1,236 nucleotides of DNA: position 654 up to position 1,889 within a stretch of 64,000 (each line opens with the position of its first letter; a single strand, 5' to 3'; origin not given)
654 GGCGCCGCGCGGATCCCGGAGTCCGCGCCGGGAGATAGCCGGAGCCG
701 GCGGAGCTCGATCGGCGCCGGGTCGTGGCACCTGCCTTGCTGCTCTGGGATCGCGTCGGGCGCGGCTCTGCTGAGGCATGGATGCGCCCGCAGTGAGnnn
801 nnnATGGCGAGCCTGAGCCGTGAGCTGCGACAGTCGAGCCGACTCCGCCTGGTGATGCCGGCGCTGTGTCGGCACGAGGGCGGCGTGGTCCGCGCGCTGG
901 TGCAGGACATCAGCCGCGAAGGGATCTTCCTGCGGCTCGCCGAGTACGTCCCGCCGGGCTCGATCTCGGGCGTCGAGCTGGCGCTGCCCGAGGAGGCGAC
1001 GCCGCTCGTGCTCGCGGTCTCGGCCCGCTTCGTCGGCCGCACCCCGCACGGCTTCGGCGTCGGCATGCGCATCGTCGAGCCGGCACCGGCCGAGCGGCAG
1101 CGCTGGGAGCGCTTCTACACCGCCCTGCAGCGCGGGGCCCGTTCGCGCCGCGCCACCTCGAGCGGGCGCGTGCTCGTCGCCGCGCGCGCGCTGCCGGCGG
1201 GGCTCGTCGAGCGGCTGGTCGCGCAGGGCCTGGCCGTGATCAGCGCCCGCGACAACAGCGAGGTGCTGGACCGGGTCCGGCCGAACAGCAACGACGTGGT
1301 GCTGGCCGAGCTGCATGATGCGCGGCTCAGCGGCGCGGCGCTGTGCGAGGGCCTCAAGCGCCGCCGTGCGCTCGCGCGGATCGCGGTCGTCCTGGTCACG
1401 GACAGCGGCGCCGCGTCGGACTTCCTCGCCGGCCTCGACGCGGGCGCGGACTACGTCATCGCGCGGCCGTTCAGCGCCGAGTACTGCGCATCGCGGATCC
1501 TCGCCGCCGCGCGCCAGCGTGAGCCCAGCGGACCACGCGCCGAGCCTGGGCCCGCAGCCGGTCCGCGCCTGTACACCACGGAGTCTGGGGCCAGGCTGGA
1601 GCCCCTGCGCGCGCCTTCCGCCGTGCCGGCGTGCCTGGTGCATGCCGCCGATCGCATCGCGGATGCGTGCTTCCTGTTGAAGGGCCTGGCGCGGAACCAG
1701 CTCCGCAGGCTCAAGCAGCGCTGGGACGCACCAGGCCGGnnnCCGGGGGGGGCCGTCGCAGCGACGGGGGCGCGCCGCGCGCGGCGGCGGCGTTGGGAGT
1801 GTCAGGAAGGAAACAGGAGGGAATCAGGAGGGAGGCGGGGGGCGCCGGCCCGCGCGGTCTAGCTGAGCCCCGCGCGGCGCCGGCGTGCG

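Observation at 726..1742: Consensus sigma54 promoter driving a PilZ plus pseudo-receiver protein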

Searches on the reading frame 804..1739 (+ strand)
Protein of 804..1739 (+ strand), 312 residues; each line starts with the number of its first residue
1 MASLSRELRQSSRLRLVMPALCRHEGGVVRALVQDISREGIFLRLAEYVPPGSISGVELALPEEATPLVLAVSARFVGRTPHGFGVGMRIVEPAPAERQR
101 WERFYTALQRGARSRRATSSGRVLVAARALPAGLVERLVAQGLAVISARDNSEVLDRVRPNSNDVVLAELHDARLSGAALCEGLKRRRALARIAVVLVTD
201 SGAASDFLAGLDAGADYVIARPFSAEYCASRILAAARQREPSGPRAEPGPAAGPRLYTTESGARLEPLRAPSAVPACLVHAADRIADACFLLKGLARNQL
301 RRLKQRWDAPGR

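Call 3: search_protein_families(library=pfam, proteins=[window:804-1739:+], max_evalue=1)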
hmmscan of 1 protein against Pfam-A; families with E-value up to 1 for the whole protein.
window:804-1739:+ (312 aa): 2 families
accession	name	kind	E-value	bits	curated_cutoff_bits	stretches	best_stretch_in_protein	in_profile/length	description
PF07238.19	PilZ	-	3.5e-08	34.1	22.5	1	8-105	2-100/102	PilZ domain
PF00072.30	Response_reg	-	4.9e-08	33.6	30.2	1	134-227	14-105/111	Response regulator receiver domain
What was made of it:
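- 825..1118 (+): PilZ domain (residues 8-105), with RxxxR (R9, R13) in the flexible N-terminus and DxSxxG (D35, S37, G40). The model predicts a beta-barrel over residues 14-90 and a helix over 95-110. Pfam PF07238, E = 3.5e-8 (call 3).
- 1164..1517 (+): Pseudo-receiver domain (residues 121-238) with a (beta-alpha)5 fold. A126/A127/R128 replace the acidic pair, E169 replaces the phospho-acceptor Asp, T199 is kept, and R221 replaces the Lys. Pfam PF00072, E = 4.9e-8, matching only profile positions 14-105 (call 3).
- On PilZ domain (PF07238) c-di-GMP receptor: 34.1 bits against a cutoff of 22.5, residues 8-105, profile positions 2-100 of 102 (call 3).
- On Canonical phospho-receiver domain (PF00072, CheY-like): 33.6 bits against a cutoff of 30.2 (call 3).
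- Checked: Pfam PilZ covers residues 8-105 (34.1 bits, cutoff 22.5) and Response_reg covers 134-227 (33.6 bits, cutoff 30.2) (call 3).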

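Call 4: search_protein_families(library=ncbifam, proteins=[window:804-1739:+], max_evalue=1)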
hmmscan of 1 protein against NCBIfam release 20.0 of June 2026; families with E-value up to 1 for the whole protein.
window:804-1739:+ (312 aa): 51 families (the best 25 are shown)
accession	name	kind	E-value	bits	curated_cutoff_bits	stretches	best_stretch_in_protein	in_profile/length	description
TIGR02154.1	PhoB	equivalog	7.2e-13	48.4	296.2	1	137-242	21-126/226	phosphate regulon transcriptional regulator PhoB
NF045944.1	ResRegRpaBCyano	equivalog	3.2e-11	43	330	1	134-239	13-115/229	response regulator transcription factor RpaB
NF041733.1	resp_reg_CseB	equivalog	3e-10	39.9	350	1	138-243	20-122/228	two-component system response regulator CseB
NF053854.1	RespRegPhoBBctds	equivalog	1e-09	38.1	270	1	137-238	17-117/225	two-component system response regulator PhoB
NF040689.1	MtrAB_MtrA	equivalog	1.1e-09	38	300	1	138-240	18-117/219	MtrAB system response regulator MtrA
NF007135.0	PRK09581.1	equivalog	1.4e-09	37.3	474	1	136-234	20-118/457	PleD family two-component system response regulator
NF008296.0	PRK11083.1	equivalog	7e-09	35.4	273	1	133-241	18-123/228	two-component system response regulator CreB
NF007005.1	PRK09468.1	equivalog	1e-08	34.9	331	1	134-246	18-129/237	osmolarity response regulator transcription factor OmpR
NF007982.1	PRK10710.1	equivalog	2.6e-08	33.7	380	1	133-237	22-123/235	envelope stress response regulator BaeR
NF007546.0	PRK10161.1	equivalog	1e-07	31.8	471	1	140-241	24-125/229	phosphate response regulator transcription factor PhoB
NF045914.1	RespRegNblR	equivalog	2.5e-07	30.5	300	1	126-231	14-117/228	response regulator transcription factor NblR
NF040534.1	resp_reg_YycF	equivalog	3.9e-07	29.6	340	1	138-240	20-119/231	response regulator YycF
NF041734.1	resp_reg_RppA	equivalog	7.3e-07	28.8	250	1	173-239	57-121/229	two-component system response regulator RppA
NF008199.0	PRK10955.1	equivalog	1.4e-06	28.4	341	1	128-239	11-118/232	envelope stress response regulator transcription factor CpxR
TIGR02266.1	gmx_TIGR02266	paralog_domain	3.7e-06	27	68.7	1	15-104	3-94/96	TIGR02266 family protein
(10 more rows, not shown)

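Call 8: find_homologous_proteins(query=window:804-1739:+)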
Query window:804-1739:+ (312 aa): 14 proteins with E <= 0.001 among 8000 candidates.
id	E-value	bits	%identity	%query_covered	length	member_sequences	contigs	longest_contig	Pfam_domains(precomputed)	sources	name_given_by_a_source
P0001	1.2e-192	657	100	100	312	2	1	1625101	PF07238.20,PF00072.31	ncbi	ncbi:MAG: response regulator [Polyangia bacterium]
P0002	2.1e-148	512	82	100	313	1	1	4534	PF07238.20,PF00072.31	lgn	-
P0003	5.8e-119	415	68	99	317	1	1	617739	PF07238.20,PF00072.31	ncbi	ncbi:MAG: PilZ domain-containing protein [Polyangia bacterium]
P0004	2.3e-95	338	57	97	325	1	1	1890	PF07238.20,PF00072.31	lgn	-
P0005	5.2e-82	294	50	96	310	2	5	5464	PF07238.20,PF00072.31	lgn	-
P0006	8.1e-81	290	50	96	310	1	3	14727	PF07238.20,PF00072.31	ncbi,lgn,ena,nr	ncbi:MAG TPA: response regulator [Pseudomonadota bacterium]|nr:response regulator [Pseudomonadota ba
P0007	1.0e-78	283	48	96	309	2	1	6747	PF07238.20,PF00072.31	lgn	-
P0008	1.9e-76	276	52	94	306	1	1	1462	PF07238.20,PF00072.31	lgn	-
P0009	3.5e-5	42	40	22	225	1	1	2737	PF00486.35,PF00072.31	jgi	jgi:two-component system, OmpR family, response regulator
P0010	3.8e-4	38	28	43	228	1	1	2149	PF00486.35,PF00072.31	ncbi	-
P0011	3.9e-4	38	35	33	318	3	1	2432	PF01584.25,PF02518.32,PF00072.31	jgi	jgi:two-component system, chemotaxis family, sensor kinase CheA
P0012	3.9e-4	38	36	37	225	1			PF00486.35,PF00072.31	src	-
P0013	5.4e-4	38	30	39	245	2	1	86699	PF00486.35,PF00072.31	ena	-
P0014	9.9e-4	37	31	38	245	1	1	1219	PF00486.35,PF00072.31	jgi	jgi:two-component system, OmpR family, KDP operon response regulator KdpE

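Call 9: find_encoding_contigs(protein=P0002, flank=5000, max_places=2)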
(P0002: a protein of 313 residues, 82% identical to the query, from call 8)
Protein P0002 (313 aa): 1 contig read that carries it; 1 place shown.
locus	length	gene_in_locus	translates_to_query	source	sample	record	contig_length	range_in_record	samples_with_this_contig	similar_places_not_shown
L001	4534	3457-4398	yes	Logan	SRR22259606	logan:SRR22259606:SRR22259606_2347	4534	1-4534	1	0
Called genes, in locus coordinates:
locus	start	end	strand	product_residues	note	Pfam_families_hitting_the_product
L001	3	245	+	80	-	?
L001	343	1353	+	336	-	PF08240:ADH_N, PF00107:ADH_zinc_N, PF13602:ADH_zinc_N_2 (weak)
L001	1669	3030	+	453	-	-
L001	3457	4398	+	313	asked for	PF07238:PilZ, PF00072:Response_reg (weak)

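Call 10: find_encoding_contigs(protein=P0003, flank=8000, max_places=2)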
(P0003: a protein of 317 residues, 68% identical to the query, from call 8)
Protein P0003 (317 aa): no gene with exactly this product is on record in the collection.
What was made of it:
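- Tried and rejected: No gene with this product is on record in the collection, so no upstream DNA was obtained for it (call 10).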

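Call 11: find_encoding_contigs(protein=P0006, flank=8000, max_places=3)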
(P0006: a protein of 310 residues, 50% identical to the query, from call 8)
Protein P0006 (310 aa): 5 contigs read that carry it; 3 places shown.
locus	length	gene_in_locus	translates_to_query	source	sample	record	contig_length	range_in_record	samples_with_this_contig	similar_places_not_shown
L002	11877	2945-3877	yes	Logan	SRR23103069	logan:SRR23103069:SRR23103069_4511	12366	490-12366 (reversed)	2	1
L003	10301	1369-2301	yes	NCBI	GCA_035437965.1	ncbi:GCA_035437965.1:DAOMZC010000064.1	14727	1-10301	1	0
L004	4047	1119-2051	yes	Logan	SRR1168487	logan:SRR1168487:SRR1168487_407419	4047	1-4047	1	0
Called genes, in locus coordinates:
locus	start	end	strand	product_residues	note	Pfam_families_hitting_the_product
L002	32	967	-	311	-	PF01400:Astacin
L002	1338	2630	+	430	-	PF14684:Tricorn_C1, PF17820:PDZ_6, PF03572:Peptidase_S41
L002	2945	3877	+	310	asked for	PF07238:PilZ (weak), PF00072:Response_reg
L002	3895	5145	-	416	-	PF00034:Cytochrom_C (faint), PF03150:CCP_MauG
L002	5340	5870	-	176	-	-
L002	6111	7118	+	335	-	PF08240:ADH_N, PF00107:ADH_zinc_N, PF13602:ADH_zinc_N_2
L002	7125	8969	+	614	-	PF01839:FG-GAP (faint), PF13517:FG-GAP_3, PF07593:UnbV_ASPIC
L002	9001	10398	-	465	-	PF24096:DUF7379 (weak), PF05057:DUF676 (weak), PF07819:PGAP1, PF12697:Abhydrolase_6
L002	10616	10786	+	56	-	-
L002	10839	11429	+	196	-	PF04011:LemA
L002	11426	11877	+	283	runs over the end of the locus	PF04536:TPM_phosphatase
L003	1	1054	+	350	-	PF17820:PDZ_6, PF03572:Peptidase_S41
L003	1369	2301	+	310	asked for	PF07238:PilZ (weak), PF00072:Response_reg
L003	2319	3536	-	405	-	PF00034:Cytochrom_C (faint), PF03150:CCP_MauG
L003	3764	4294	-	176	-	-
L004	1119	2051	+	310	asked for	PF07238:PilZ (weak), PF00072:Response_reg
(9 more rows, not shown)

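Call 12: find_encoding_contigs(protein=P0005, flank=5000, max_places=3)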
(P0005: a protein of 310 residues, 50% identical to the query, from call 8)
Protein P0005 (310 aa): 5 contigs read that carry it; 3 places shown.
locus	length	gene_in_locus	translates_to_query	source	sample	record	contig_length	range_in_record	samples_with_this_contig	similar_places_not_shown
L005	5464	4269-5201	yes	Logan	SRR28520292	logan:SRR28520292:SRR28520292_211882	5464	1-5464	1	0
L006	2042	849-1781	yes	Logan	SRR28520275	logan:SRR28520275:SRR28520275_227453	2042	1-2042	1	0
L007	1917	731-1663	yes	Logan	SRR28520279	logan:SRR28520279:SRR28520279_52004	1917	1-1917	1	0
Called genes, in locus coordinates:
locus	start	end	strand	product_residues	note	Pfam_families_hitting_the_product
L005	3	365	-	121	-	?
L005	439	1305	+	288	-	PF00126:HTH_1, PF03466:LysR_substrate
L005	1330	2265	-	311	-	PF01400:Astacin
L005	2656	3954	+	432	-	PF14684:Tricorn_C1, PF17820:PDZ_6, PF03572:Peptidase_S41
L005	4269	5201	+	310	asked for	PF07238:PilZ (weak), PF00072:Response_reg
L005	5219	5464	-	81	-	?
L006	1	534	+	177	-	?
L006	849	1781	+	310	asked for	PF07238:PilZ (weak), PF00072:Response_reg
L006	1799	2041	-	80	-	?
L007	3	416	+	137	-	?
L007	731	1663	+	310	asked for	PF07238:PilZ (weak), PF00072:Response_reg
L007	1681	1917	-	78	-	?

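Call 13: find_encoding_contigs(protein=P0007, flank=5000, max_places=2)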
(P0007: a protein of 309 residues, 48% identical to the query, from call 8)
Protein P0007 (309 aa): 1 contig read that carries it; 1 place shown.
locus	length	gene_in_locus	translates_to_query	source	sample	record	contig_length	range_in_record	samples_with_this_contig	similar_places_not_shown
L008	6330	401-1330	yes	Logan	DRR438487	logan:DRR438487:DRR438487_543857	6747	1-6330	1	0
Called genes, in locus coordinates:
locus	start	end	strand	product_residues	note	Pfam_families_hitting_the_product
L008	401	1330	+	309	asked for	PF07238:PilZ, PF00072:Response_reg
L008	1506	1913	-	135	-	-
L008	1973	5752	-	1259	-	PF00005:ABC_tran, PF22784:PTP-SAK, PF00782:DSPc (faint), PF22785:Tc-R-P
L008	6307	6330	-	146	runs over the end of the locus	?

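Call 14: find_encoding_contigs(protein=P0004, flank=5000, max_places=2)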
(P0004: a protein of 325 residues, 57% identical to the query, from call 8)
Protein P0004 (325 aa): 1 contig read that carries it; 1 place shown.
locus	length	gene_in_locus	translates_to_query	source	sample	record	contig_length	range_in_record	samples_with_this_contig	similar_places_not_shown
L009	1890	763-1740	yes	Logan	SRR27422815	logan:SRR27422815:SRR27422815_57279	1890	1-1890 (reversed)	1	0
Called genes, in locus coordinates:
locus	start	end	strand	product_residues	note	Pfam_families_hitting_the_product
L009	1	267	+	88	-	?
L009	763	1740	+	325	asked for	PF07238:PilZ, PF00072:Response_reg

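Call 15: find_encoding_contigs(protein=P0008, flank=5000, max_places=2)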
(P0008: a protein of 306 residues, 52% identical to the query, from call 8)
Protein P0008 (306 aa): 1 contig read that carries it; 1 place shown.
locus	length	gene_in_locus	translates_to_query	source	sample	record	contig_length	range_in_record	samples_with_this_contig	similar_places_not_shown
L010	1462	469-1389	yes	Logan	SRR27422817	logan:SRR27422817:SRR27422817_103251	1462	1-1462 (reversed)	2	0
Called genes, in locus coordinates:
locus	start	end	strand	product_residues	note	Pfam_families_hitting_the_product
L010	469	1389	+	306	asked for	PF07238:PilZ, PF00072:Response_reg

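Call 20: search_solved_structures(query=A1, max_evalue=0.01, show_alignments=3)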
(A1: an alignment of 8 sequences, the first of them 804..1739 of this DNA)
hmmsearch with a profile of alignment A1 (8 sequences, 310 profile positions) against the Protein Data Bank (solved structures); distinct sequences matched with E-value up to 0.01: 158 (the best 60 are shown).
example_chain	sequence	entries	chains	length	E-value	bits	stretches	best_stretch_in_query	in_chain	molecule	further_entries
1mvo_A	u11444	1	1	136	7.8e-12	48.4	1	126-247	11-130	PhoP response regulator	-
2oqr_A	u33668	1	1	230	2.2e-11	46.9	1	126-248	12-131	Sensory transduction protein regX3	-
12aw_A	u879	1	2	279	3.1e-11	46.4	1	132-245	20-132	HYBRID TWO-COMPONENT SYSTEM PROTEIN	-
3gt7_A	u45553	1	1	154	6.6e-10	42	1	129-232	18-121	Sensor protein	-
2jb9_A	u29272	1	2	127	7.3e-10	41.9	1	125-241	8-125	PHOSPHATE REGULON TRANSCRIPTIONAL REGULATORY PROTEIN PHOB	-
1b00_A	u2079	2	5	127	1.4e-09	41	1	130-241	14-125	PHOSPHATE REGULON TRANSCRIPTIONAL REGULATORY PROTEIN PHOB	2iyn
2jba_A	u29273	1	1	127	2.8e-09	40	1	130-241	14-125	PHOSPHATE REGULON TRANSCRIPTIONAL REGULATORY PROTEIN PHOB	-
3t6k_A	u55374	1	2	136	3e-09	39.9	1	129-232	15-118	Response regulator receiver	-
1zes_A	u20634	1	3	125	3.2e-09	39.8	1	130-239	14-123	Phosphate regulon transcriptional regulatory protein phoB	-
9dvt_R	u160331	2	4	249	4.3e-09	39.4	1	127-243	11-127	DNA-binding dual master transcriptional regulator RpaA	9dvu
2jba_B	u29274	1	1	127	4.4e-09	39.3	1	130-241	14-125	PHOSPHATE REGULON TRANSCRIPTIONAL REGULATORY PROTEIN PHOB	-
4b09_A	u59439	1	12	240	5.5e-09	39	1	130-248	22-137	TRANSCRIPTIONAL REGULATORY PROTEIN BAER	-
2gwr_A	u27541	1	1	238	8.1e-09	38.5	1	122-247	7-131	DNA-binding response regulator mtrA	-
3n53_A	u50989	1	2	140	8.1e-09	38.5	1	140-241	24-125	Response regulator receiver modulated diguanylate cyclase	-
2chy_A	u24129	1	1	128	1.1e-08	38.1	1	130-226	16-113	CHEY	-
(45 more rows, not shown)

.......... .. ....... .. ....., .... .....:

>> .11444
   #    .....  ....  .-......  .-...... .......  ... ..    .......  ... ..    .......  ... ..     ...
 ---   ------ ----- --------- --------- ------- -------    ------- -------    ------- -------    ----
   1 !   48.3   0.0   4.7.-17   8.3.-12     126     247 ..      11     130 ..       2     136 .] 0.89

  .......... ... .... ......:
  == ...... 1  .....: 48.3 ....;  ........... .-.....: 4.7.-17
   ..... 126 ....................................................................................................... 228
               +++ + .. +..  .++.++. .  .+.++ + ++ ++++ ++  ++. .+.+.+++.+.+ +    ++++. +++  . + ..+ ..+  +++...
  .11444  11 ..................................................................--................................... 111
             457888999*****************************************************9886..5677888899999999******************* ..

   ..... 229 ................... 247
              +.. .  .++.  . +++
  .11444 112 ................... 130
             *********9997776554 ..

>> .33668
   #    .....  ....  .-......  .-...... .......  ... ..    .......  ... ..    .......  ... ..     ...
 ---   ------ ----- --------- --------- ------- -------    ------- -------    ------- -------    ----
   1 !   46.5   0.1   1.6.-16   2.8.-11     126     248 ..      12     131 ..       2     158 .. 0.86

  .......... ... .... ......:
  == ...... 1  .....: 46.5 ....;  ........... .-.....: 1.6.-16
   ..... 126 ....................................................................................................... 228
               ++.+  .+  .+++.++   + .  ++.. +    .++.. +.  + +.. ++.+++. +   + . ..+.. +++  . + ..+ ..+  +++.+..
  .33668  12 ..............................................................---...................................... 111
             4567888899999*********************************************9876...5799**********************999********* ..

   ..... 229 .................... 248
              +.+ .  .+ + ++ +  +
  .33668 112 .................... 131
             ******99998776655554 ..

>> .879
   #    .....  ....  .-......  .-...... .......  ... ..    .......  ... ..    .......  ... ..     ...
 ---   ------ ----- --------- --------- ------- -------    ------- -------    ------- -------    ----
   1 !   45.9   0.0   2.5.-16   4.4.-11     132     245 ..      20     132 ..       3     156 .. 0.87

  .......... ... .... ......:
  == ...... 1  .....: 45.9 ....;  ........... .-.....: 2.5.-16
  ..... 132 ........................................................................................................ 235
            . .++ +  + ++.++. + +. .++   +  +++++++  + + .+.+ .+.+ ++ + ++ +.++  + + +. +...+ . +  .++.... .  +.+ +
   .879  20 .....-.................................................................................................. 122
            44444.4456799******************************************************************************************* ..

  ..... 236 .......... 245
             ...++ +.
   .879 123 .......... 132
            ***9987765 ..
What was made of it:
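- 1164..1517 (+): HMMER alignments to PhoP 1mvo and RegX3 2oqr put the Glu on their Asp (call 20).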

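Call 30: predict_structure(alignment_id=A1)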
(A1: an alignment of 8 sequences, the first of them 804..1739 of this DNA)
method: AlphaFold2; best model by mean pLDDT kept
length: 312 residues; sequences in the alignment: 8
mean_pLDDT: 72.7   pTM: 0.58
mean pLDDT of the five models: 72.7, 72.7, 68.6, 67.6, 67.6
residues with pLDDT >= 90: 45; 70-90: 174; 50-70: 34; < 50: 59
segments of 3 or more residues with pLDDT < 50: 1-10, 113-118, 241-272, 274-276, 278-280, 282-284
pLDDT, mean of each block of 10 residues (from residue 1): 36 76 84 86 82 85 80 79 80 79 83 47 85 85 89 91 90 93 84 88 78 86 79 74 34 33 31 46 52 70 74 52
secondary structure, 60 per line:
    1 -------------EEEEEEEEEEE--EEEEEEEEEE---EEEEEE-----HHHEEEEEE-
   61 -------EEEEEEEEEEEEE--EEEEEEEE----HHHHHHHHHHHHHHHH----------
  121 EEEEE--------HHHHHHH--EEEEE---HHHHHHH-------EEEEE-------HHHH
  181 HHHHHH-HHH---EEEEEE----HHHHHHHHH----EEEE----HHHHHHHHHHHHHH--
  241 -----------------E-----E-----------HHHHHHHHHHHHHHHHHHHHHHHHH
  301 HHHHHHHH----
elements in order: E14-24 E27-36 E40-45 E54-59 E68-80 E83-90 H95-110 E121-125 H134-140 E143-147 H151-157 E165-169 H177-186 E194-199 H204-212 E217-220 H225-238 H276-308
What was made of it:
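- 825..1118 (+): AlphaFold gives strands 14-90 with pLDDT about 76-86 (call 30).
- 1164..1517 (+): DSSP strands 121-125, 143-147, 165-169, 194-199 and 217-220 (call 30).
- On Canonical phospho-receiver domain (PF00072, CheY-like): Five strand-helix units over residues 121-238 (call 30).
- The whole-model confidence is moderate (pLDDT 72.7, pTM 0.58, an alignment of 8 sequences), so the domain arrangement and the C-terminal helix are uncertain (call 30). D172 lies in the beta3-alpha3 loop, not at the catalytic position (call 30).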

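Call 32: search_protein_representatives(alignment_id=A1)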
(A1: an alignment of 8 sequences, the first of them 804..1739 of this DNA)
Query: 8 sequences, 310 profile positions. Proteins with E-value up to 0.001 (for the whole library): 69419; up to 1e-10: 2470; up to 1e-30: 15. The best 150 are listed.
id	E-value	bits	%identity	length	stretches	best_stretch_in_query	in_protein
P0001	1.4e-152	523.8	-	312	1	1-309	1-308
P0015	6.9e-98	344.2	-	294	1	21-308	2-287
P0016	1.5e-80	287.2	-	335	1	1-303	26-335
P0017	7.5e-68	245.6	-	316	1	5-301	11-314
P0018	3.0e-64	233.7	-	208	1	106-309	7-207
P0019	2.5e-44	168.3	-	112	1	136-242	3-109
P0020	8.1e-36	140.3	-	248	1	2-232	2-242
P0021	1.9e-34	135.8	-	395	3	133-260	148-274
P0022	6.7e-34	134.0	-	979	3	122-244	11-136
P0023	3.5e-32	128.4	-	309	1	5-232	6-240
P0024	7.8e-32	127.3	-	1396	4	118-232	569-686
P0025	1.0e-31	126.9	-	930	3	123-246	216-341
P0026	3.8e-31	125.0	-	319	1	6-260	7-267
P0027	4.0e-31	124.9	-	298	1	32-298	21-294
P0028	6.4e-31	124.2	-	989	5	121-264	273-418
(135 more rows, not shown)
